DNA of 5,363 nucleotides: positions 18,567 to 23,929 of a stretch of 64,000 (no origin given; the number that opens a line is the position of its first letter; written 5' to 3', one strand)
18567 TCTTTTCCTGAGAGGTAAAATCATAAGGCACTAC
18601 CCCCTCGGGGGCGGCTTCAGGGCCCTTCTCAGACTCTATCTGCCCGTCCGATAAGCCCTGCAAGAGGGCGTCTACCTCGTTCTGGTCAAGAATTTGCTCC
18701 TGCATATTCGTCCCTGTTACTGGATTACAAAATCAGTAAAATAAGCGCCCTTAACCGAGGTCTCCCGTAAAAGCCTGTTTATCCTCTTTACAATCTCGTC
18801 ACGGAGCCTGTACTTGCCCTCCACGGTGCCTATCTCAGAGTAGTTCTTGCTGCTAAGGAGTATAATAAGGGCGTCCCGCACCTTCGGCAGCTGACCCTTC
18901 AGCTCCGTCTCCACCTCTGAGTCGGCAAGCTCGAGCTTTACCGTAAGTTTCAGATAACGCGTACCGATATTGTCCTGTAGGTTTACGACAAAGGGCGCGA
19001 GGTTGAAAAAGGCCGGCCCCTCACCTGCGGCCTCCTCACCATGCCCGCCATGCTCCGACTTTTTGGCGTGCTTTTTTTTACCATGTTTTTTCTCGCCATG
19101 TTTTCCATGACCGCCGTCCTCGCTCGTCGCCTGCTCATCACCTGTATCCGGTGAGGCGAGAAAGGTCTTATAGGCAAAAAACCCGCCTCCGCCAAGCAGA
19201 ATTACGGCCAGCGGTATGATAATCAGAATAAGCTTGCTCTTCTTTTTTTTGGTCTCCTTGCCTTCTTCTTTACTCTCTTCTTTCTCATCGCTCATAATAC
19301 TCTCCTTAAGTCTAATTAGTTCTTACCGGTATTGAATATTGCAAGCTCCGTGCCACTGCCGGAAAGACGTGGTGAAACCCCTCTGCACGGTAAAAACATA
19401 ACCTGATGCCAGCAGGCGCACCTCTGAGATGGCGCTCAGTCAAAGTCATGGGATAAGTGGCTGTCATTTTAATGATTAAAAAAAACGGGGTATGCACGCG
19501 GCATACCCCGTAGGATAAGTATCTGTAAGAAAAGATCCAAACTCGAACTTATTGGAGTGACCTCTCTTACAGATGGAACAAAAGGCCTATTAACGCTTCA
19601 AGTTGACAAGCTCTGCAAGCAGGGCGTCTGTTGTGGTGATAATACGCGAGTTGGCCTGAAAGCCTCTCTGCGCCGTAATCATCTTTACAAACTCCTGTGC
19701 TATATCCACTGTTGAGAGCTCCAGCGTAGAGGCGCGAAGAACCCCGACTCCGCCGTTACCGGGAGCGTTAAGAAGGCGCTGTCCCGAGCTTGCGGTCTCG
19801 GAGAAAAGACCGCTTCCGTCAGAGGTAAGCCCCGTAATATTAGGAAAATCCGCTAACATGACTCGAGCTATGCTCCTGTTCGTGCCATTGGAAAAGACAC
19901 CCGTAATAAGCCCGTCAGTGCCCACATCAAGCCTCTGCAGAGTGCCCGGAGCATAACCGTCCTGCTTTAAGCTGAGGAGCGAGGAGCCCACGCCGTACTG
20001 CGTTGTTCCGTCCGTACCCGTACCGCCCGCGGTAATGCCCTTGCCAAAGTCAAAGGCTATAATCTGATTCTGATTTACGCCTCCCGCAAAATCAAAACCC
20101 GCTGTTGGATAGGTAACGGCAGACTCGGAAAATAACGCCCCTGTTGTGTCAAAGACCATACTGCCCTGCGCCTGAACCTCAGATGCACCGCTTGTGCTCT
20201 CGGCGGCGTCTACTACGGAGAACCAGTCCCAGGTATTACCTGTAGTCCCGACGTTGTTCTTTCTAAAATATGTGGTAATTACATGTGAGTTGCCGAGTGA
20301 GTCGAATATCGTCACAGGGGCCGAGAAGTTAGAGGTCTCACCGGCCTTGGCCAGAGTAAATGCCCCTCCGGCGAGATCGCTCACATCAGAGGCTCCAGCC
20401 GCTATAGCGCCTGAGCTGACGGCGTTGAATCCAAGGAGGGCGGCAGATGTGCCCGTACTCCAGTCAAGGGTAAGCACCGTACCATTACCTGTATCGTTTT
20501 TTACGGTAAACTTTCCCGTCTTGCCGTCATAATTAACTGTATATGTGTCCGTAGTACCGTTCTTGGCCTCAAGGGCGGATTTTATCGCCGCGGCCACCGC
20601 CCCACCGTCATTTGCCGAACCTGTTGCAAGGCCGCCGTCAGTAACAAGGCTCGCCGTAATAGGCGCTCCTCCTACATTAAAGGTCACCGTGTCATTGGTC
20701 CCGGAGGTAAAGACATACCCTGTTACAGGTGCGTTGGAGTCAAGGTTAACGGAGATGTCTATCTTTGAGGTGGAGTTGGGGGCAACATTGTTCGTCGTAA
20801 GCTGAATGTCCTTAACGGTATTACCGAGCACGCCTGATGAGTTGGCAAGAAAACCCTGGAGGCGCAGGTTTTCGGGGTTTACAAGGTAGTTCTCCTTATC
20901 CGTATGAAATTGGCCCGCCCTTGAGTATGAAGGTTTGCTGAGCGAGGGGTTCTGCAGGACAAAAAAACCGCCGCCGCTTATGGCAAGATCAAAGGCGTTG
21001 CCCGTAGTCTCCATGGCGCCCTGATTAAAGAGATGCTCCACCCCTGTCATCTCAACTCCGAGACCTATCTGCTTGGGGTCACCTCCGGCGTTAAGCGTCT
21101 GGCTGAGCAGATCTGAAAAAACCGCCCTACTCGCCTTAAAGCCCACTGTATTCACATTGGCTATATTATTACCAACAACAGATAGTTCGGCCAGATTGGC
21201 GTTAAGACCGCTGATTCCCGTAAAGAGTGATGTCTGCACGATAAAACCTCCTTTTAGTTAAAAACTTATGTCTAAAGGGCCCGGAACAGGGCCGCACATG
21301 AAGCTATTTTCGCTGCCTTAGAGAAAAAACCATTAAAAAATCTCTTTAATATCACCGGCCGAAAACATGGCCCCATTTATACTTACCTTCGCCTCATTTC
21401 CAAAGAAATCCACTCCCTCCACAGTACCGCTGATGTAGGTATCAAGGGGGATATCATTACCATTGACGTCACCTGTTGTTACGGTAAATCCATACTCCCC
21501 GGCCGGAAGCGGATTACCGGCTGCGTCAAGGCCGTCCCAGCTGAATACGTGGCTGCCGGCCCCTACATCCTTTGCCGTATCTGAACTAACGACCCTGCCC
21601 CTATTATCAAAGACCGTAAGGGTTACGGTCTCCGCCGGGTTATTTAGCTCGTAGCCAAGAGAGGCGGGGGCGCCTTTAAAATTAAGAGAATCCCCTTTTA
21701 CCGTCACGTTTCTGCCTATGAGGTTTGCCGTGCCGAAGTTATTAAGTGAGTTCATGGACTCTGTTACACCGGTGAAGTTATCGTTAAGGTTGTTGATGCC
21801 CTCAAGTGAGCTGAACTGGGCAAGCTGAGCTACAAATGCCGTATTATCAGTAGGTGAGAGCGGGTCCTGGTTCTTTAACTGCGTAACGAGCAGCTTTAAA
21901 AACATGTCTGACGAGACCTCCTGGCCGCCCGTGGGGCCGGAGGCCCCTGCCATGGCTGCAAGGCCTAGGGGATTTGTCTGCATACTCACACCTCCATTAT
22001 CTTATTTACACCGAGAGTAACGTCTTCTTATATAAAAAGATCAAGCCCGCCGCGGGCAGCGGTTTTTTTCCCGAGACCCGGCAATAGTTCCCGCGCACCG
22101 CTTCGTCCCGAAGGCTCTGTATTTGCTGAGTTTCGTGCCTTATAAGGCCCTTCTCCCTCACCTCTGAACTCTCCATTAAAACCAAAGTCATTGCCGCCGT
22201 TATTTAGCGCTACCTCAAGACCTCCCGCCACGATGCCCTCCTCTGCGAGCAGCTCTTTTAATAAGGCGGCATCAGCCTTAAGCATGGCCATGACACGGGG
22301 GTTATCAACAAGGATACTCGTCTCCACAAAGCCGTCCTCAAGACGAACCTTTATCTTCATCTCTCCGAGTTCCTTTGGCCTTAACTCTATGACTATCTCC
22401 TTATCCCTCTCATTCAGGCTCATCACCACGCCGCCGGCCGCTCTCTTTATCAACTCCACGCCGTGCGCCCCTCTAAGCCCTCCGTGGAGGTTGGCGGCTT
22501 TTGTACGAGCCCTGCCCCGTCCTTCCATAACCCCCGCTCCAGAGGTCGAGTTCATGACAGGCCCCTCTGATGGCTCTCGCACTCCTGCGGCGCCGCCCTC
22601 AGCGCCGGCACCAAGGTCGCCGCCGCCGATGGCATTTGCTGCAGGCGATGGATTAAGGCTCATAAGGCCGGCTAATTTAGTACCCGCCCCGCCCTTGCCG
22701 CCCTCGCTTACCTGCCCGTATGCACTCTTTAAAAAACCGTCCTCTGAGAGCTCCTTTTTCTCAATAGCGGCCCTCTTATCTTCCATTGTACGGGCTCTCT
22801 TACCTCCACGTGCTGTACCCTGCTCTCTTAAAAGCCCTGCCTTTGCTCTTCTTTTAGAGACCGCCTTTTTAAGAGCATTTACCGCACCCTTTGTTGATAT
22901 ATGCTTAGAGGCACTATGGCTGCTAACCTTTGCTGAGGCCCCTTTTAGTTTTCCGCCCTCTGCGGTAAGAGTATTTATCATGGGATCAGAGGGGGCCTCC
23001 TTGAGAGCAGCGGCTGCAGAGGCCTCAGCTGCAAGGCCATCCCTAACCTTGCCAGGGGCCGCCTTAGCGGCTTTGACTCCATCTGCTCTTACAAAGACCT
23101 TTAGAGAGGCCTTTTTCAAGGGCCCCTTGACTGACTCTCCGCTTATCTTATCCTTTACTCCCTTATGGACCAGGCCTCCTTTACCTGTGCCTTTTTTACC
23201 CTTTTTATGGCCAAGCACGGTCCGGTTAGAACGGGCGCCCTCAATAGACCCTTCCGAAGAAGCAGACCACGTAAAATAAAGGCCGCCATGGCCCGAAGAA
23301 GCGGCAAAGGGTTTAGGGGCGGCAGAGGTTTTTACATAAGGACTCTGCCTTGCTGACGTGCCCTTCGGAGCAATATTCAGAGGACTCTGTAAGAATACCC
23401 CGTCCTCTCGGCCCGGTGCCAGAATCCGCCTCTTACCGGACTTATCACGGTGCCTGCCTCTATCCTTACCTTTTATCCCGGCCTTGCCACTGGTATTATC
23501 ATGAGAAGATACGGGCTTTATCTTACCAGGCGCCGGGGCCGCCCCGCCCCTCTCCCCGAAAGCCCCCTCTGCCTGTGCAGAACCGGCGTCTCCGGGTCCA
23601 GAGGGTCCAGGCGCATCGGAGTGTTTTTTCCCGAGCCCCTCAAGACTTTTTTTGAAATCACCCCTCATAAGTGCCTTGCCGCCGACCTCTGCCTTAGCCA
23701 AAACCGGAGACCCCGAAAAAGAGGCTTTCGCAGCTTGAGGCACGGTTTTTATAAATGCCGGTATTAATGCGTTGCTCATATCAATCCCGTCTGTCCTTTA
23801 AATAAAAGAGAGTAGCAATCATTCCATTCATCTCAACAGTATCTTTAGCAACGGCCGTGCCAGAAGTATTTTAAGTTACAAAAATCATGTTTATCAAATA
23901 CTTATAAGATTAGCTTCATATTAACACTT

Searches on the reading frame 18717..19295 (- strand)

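Call 12: search_protein_families(library=pfam, proteins=[window:18717-19295:-])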
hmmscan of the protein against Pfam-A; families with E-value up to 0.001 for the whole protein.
window:18717-19295:- (192 aa): 2 families
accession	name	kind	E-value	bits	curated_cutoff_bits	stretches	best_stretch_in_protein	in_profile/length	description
PF03748.19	FliL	-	3.7e-26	92.1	24.6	1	96-192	1-103/103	Flagellar basal body-associated protein FliL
PF14283.11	CD1107-like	-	0.00017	22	26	1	4-45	112-153/158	Mobile element protein CD1107-like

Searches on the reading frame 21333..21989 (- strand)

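Call 12: search_protein_families(library=pfam, proteins=[window:21333-21989:-])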
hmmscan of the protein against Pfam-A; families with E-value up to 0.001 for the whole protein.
window:21333-21989:- (218 aa): 3 families
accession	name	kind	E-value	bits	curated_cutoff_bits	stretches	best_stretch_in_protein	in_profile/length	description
PF03963.19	FlgD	-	6.7e-24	84.3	27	1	21-73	22-74/75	Flagellar hook capping protein - N-terminal region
PF13860.13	FlgD_ig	-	1.8e-19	69.9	27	1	100-172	2-75/79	FlgD Ig-like domain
PF13861.12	FLgD_tudor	-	2.2e-07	31.4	26.9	1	86-214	5-57/58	FlgD Tudor-like domain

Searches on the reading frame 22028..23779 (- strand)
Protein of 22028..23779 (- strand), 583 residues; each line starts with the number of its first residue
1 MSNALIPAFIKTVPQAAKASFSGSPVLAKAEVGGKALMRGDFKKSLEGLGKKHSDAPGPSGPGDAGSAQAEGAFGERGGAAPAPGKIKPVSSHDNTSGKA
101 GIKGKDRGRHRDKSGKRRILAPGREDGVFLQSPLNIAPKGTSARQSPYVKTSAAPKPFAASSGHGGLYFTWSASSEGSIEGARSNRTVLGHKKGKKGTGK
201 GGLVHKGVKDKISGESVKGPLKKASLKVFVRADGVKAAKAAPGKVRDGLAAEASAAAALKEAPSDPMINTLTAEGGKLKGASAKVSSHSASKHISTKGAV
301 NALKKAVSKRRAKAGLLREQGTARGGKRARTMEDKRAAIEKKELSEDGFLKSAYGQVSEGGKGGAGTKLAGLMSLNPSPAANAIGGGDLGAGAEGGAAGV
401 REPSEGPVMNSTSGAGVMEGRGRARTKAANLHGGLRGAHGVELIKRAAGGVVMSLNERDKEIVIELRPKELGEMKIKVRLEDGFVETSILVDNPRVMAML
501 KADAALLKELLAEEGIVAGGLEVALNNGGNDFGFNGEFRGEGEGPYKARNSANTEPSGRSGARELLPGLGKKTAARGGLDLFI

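Call 12: search_protein_families(library=pfam, proteins=[window:22028-23779:-])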
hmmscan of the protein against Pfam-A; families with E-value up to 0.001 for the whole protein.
window:22028-23779:- (583 aa): 1 family
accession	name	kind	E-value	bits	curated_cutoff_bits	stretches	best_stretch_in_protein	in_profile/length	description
PF02120.21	Flg_hook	-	2.7e-14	53.2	29.8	1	453-530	6-83/85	Flagellar hook-length control protein FliK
